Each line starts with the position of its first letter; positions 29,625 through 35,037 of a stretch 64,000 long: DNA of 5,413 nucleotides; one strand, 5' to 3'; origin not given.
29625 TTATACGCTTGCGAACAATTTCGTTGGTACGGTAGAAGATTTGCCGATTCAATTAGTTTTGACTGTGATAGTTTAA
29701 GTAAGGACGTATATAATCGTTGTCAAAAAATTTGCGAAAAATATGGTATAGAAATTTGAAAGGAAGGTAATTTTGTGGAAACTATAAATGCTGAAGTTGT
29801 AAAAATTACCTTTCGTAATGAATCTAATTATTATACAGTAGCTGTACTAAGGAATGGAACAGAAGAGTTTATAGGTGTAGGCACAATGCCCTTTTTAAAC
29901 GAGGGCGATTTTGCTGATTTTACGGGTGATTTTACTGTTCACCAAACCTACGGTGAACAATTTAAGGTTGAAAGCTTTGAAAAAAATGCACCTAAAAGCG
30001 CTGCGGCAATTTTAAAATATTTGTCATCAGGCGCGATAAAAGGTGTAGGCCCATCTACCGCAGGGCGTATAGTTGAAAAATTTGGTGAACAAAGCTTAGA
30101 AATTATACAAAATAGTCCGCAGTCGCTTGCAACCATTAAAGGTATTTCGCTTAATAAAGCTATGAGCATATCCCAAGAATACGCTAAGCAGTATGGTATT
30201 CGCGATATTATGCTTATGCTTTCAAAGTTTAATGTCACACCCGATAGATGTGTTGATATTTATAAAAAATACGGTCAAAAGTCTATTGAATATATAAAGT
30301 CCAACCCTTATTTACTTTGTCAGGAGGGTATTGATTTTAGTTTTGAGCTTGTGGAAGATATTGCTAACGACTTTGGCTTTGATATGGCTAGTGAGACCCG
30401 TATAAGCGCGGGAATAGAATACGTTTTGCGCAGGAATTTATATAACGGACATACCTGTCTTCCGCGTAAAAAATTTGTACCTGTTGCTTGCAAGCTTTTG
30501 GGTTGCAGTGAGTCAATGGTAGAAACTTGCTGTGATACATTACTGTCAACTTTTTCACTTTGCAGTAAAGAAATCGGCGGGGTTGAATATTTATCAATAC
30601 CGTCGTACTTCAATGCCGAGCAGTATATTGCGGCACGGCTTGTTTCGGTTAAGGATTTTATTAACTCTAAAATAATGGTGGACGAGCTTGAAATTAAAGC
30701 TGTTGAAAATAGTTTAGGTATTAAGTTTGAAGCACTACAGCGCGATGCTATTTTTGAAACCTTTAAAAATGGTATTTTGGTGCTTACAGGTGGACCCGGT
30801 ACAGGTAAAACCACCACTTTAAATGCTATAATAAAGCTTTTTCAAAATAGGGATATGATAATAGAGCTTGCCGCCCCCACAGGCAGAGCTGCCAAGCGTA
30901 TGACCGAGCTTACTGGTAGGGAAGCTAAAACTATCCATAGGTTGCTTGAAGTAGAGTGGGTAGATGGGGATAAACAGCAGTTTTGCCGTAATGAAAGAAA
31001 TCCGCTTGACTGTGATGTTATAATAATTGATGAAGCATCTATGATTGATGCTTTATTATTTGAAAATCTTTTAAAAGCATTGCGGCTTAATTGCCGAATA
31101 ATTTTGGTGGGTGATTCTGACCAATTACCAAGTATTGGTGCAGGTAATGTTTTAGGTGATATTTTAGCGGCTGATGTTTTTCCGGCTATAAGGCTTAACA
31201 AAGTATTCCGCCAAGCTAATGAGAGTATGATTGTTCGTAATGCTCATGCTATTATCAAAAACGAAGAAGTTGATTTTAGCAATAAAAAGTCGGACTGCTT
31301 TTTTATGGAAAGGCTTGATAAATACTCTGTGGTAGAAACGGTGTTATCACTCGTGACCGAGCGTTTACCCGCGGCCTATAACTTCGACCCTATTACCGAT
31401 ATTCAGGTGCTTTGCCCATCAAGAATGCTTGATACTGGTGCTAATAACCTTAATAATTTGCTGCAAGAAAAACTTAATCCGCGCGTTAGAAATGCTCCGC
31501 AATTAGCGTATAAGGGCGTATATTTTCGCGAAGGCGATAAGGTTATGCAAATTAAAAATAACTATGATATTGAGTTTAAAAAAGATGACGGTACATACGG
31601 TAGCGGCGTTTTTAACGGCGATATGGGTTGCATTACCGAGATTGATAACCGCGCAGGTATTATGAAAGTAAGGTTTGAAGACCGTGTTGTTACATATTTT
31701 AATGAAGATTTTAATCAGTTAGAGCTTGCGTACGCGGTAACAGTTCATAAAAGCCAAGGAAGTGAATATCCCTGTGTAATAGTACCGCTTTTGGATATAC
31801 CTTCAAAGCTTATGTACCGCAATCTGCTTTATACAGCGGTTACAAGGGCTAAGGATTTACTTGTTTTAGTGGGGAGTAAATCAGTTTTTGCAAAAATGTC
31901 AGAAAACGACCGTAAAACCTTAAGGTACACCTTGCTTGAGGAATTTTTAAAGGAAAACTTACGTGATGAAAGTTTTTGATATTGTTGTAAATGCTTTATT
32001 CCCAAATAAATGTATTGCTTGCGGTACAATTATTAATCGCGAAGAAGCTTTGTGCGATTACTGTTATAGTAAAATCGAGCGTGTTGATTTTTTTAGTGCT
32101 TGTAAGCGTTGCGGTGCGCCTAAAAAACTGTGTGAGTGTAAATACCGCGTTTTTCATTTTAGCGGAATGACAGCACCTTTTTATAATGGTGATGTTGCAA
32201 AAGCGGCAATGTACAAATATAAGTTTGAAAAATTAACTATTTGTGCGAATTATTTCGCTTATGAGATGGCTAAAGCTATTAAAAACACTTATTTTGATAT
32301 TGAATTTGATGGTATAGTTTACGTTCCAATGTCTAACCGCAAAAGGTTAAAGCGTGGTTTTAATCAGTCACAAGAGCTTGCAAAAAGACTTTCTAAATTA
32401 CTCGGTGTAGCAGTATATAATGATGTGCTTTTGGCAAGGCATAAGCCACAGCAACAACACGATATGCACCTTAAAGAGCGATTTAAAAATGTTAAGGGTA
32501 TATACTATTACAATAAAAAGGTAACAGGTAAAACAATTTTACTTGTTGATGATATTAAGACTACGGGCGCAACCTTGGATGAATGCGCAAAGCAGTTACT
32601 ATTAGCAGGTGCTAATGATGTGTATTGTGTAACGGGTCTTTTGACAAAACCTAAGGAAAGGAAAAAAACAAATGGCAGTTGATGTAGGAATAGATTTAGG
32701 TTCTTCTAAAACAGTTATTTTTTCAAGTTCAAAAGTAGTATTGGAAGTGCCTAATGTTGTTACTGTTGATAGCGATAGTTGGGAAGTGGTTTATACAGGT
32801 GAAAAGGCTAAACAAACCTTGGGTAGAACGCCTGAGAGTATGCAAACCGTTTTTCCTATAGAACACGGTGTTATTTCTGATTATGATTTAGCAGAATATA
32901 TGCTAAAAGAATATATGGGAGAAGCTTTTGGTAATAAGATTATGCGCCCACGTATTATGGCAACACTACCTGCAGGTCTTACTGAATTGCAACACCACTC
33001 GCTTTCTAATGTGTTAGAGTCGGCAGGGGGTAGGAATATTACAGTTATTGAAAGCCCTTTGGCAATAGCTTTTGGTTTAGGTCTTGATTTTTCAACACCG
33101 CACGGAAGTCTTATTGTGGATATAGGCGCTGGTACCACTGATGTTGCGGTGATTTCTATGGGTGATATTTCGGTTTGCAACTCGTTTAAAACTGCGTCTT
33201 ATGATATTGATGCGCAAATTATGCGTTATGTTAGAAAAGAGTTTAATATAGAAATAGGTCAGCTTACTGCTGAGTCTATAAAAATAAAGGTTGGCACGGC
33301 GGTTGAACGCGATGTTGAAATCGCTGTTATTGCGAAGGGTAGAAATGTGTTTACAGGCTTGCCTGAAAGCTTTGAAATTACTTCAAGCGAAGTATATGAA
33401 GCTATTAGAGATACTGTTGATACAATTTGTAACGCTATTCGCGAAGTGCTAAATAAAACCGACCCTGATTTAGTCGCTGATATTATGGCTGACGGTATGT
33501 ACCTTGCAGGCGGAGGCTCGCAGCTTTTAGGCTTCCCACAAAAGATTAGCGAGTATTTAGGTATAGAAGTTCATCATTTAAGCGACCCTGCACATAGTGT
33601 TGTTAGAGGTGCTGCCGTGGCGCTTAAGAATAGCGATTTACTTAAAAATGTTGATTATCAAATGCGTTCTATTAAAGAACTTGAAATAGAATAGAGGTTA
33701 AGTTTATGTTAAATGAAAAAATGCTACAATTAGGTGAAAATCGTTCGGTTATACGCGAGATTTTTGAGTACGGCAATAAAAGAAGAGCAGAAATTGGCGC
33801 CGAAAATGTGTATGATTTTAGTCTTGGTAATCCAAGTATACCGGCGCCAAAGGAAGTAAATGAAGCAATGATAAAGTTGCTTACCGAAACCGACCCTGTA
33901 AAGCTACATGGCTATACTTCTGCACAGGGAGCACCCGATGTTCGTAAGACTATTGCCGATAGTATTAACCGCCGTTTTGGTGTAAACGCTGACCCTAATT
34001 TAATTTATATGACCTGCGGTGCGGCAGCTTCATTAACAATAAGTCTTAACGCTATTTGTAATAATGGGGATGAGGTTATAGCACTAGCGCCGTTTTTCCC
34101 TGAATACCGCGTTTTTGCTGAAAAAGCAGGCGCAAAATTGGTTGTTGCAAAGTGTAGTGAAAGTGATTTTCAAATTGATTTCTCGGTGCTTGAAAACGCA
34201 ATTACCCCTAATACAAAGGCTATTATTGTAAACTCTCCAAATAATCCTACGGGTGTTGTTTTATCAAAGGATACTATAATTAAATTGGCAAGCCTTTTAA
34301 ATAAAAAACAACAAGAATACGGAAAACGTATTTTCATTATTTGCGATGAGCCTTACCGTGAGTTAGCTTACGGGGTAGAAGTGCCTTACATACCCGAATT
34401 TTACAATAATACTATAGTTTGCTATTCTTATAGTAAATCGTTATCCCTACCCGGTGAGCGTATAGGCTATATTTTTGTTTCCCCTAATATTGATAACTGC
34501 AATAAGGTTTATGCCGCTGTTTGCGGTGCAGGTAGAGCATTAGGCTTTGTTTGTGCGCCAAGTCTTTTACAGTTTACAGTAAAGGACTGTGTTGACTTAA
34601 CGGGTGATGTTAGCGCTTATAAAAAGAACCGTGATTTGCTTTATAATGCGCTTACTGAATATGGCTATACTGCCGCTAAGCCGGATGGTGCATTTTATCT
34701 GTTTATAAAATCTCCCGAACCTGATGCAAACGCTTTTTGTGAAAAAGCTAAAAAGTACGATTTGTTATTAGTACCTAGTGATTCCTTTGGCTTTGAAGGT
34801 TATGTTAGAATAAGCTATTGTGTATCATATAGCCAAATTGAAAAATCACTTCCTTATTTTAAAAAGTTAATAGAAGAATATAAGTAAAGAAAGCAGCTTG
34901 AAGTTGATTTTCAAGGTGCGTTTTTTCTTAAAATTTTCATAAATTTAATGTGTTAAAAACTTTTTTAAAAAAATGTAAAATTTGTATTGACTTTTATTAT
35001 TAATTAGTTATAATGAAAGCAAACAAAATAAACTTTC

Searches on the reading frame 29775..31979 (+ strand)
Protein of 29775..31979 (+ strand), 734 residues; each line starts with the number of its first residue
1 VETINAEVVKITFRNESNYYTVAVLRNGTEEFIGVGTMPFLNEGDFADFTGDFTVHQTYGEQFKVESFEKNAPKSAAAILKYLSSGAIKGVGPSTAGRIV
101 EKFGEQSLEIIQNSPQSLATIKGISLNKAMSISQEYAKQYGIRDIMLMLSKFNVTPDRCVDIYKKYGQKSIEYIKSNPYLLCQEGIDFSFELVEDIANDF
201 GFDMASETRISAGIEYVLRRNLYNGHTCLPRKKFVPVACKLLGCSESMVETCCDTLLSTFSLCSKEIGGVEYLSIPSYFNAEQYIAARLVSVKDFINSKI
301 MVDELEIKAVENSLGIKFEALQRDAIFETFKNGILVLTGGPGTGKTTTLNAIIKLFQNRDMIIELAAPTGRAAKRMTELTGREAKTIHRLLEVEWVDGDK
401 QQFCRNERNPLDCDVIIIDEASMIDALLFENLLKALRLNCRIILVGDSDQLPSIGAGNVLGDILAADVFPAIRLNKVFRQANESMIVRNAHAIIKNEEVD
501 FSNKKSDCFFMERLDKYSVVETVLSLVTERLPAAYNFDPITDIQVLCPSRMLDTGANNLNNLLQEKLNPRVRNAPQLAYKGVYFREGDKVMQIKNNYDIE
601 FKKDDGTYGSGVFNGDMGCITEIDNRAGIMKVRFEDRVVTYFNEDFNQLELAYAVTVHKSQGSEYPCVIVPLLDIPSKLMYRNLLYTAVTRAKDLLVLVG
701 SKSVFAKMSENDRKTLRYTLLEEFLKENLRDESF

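Call 84: search_protein_families(library=pfam, proteins=[window:29775-31979:+], max_evalue=0.00001)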
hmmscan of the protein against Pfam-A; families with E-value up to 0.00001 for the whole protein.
window:29775-31979:+ (734 aa): 11 families
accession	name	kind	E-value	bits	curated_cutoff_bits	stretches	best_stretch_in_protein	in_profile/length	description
PF13245.12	AAA_19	-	5.9e-42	143.5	25.1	1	322-455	1-133/134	AAA domain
PF13604.12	AAA_30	-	8.6e-38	130.4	27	1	320-496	4-171/191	AAA domain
PF14490.11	HHH_RecD2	-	3.9e-34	116.9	27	1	138-228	1-92/92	ATP-dependent RecD2 DNA helicase HHH domain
PF18335.7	SH3_13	-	3.5e-21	75.2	41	1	559-634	1-65/65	ATP-dependent RecD-like DNA helicase SH3 domain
PF23139.1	OB_YrrC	-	5.5e-21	74.7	27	1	1-73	1-76/76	ATP-dependent DNA helicase YrrC, OB-fold domain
PF13538.12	UvrD_C_2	-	4.3e-19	68.6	27.4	1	651-699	1-52/52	UvrD-like helicase C-terminal domain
PF01443.25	Viral_helicase1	-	9.7e-12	45.6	21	0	644-699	170-227/228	Viral superfamily 1 RNA helicase core domain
PF13086.12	AAA_11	-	8.2e-10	39.3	27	0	412-453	213-252/257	AAA domain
PF13401.12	AAA_22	-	1.1e-08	35.9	27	1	331-448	4-124/130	AAA domain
PF05970.20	PIF1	-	6.9e-08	32.8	25.9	1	331-437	21-127/223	PIF1-like helicase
PF05127.21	NAT10_TcmA_helicase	-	7.4e-06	26.4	22.7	0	336-435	1-112/176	RNA cytidine acetyltransferase NAT10/TcmA, helicase domain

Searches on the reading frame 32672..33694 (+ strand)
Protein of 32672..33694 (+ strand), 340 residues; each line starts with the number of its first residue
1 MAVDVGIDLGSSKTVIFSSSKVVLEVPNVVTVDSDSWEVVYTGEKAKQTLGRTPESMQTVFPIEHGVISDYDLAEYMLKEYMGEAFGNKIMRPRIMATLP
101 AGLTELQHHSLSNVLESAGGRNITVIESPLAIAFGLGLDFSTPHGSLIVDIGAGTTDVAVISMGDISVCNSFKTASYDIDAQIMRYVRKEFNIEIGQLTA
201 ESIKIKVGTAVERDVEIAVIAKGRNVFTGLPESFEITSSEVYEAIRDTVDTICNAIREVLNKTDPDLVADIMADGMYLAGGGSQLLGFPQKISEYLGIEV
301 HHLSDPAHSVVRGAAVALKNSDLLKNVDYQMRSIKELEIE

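Call 84: search_protein_families(library=pfam, proteins=[window:32672-33694:+], max_evalue=0.00001)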
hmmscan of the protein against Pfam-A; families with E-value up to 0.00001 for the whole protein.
window:32672-33694:+ (340 aa): 4 families
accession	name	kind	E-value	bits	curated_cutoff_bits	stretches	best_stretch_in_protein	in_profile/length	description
PF06723.19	MreB_Mbl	-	8.4e-95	317.8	27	1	4-324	3-325/327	MreB/Mbl protein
PF00022.25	Actin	-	1.8e-09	37.1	27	1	26-189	30-189/410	Actin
PF00012.26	HSP70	-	5.8e-09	35.2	20.6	1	80-316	123-370/599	Hsp70 protein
PF14450.12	FtsA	-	1.8e-08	35.3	31.8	1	148-304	2-111/127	Cell division protein FtsA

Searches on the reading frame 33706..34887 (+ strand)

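Call 84: search_protein_families(library=pfam, proteins=[window:33706-34887:+], max_evalue=0.00001)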
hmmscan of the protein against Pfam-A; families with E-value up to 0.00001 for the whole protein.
window:33706-34887:+ (393 aa): 3 families
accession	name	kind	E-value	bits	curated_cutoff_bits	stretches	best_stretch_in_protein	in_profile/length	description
PF00155.27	Aminotran_1_2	-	1.7e-50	172.7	19.7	1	34-380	2-356/361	Aminotransferase class I and II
PF01041.23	DegT_DnrJ_EryC1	-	2.2e-06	27.6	19.8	1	104-175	46-118/360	DegT/DnrJ/EryC1/StrS aminotransferase family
PF01053.26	Cys_Met_Meta_PP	-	4.1e-06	26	27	1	100-195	71-163/381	Cys/Met metabolism PLP-dependent enzyme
